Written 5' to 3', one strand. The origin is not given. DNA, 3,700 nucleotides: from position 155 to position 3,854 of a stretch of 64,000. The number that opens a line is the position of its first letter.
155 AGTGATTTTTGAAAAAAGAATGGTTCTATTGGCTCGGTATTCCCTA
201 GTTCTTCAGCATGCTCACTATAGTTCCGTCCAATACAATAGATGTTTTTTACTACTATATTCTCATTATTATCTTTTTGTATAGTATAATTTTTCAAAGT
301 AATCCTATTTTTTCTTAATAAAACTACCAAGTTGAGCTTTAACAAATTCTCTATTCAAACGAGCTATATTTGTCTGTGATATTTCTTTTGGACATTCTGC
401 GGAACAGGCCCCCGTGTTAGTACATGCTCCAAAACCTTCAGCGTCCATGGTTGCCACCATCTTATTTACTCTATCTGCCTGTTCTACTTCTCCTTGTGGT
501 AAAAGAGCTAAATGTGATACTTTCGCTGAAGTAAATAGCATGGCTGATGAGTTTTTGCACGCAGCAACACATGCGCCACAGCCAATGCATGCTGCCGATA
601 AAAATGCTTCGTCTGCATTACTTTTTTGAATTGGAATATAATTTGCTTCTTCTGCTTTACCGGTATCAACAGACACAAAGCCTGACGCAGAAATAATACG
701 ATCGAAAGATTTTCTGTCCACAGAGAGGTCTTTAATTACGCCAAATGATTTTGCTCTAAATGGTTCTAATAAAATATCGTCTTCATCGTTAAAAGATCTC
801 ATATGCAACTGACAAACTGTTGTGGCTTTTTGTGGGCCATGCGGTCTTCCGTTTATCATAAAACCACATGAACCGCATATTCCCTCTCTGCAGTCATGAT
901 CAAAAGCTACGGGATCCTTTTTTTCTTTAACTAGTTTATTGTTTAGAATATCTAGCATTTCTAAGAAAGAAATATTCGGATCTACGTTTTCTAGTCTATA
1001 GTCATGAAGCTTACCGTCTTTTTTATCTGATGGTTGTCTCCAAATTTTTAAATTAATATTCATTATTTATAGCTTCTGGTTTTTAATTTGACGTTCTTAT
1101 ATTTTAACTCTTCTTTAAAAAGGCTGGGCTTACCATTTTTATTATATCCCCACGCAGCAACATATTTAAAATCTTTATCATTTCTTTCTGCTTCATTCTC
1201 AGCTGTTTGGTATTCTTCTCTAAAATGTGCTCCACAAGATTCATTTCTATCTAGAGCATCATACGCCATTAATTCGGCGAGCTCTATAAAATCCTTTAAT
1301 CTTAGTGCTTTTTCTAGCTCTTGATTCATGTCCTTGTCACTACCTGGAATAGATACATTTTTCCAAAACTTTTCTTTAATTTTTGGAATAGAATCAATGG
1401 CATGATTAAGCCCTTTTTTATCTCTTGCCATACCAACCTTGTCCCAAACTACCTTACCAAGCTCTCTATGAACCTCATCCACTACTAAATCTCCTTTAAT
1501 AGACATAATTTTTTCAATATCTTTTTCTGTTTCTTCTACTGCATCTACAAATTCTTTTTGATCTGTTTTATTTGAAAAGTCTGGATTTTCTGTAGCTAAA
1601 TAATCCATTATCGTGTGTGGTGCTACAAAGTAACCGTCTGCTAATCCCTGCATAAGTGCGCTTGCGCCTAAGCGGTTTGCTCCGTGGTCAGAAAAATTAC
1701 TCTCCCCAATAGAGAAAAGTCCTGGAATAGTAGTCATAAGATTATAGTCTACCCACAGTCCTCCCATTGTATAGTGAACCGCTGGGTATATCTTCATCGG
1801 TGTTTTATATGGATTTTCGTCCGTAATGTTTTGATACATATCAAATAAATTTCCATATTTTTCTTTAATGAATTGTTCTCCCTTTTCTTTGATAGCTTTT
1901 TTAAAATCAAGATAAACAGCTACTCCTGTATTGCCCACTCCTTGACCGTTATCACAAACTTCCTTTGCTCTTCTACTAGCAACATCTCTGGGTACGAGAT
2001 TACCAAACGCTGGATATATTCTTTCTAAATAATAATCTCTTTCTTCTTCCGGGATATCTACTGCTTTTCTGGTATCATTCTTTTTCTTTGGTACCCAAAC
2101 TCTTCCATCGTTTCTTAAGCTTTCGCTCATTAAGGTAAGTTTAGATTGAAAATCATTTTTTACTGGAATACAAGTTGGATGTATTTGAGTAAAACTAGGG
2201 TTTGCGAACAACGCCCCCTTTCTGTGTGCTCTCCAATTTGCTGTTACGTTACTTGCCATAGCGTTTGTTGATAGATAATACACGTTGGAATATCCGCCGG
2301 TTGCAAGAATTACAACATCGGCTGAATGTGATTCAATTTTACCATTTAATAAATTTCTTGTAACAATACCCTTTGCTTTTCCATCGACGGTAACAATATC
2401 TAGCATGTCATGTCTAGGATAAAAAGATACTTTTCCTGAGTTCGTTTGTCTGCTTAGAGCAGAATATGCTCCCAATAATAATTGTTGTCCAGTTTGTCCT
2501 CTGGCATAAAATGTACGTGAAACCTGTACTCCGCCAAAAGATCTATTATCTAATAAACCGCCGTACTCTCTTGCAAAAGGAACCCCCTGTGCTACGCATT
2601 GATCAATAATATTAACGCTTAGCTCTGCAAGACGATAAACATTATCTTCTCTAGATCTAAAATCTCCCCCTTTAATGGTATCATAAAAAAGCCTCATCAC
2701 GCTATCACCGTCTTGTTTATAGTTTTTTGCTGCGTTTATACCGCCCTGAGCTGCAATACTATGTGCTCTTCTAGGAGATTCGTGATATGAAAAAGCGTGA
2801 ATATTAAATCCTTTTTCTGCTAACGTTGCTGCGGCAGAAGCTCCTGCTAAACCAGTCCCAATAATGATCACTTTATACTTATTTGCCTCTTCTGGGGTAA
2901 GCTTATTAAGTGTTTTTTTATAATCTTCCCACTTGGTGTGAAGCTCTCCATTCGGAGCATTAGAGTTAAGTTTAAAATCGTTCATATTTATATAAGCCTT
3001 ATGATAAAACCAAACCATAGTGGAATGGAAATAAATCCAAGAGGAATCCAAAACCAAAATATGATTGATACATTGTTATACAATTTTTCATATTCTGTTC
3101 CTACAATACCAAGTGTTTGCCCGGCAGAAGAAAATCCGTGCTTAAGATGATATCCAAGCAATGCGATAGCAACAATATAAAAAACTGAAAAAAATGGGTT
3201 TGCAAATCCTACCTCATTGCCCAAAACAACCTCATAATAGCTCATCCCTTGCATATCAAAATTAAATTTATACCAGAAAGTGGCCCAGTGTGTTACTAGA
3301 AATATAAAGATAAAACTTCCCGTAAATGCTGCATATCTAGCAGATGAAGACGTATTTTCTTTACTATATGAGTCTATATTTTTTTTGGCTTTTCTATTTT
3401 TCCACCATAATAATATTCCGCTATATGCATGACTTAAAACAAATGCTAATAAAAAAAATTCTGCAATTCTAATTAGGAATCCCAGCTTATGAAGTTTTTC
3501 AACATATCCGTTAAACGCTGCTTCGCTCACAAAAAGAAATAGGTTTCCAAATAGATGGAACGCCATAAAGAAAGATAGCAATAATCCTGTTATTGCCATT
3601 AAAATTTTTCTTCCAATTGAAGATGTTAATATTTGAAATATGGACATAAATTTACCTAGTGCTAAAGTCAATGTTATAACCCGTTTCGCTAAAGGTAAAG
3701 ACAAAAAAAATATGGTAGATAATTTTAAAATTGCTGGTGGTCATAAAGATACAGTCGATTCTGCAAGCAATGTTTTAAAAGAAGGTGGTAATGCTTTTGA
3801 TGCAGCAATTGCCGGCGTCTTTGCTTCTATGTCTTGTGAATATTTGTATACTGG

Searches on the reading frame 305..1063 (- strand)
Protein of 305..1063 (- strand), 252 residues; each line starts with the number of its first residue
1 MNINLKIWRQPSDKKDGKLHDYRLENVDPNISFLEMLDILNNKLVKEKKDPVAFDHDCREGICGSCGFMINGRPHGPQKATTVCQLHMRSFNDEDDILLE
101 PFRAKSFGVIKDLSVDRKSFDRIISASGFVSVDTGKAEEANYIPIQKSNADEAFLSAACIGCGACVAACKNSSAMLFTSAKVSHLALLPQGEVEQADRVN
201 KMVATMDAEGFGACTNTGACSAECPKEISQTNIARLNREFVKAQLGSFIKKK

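Call 79: search_protein_families(library=pfam, proteins=[window:305-1063:-], max_evalue=0.0001)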
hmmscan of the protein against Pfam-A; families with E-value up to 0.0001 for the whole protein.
window:305-1063:- (252 aa): 6 families
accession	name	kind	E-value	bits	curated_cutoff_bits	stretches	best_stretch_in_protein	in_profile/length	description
PF13085.11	Fer2_3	-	3e-21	75.9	27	1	4-120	1-105/107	2Fe-2S iron-sulfur cluster binding domain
PF13183.11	Fer4_8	-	1.9e-08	35.1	27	1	158-228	4-68/68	4Fe-4S dicluster domain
PF12838.12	Fer4_7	-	6e-08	33.5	27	1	159-227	2-51/52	4Fe-4S dicluster domain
PF13187.11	Fer4_9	-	6.6e-07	29.7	27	0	149-171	34-49/52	4Fe-4S dicluster domain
PF13237.11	Fer4_10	-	2.1e-06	28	25.5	0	145-169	28-52/53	4Fe-4S dicluster domain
PF13534.11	Fer4_17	-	1.1e-05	26.3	22.2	1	158-229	1-61/61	4Fe-4S dicluster domain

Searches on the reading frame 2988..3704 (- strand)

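Call 79: search_protein_families(library=pfam, proteins=[window:2988-3704:-], max_evalue=0.0001)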
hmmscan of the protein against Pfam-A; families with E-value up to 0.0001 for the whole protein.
window:2988-3704:- (238 aa): 1 family
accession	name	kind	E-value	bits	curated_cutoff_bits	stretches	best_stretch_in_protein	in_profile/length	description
PF01127.27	Sdh_cyt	-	7.5e-07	29.7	25.8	0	34-97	24-88/122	Succinate dehydrogenase/Fumarate reductase transmembrane subunit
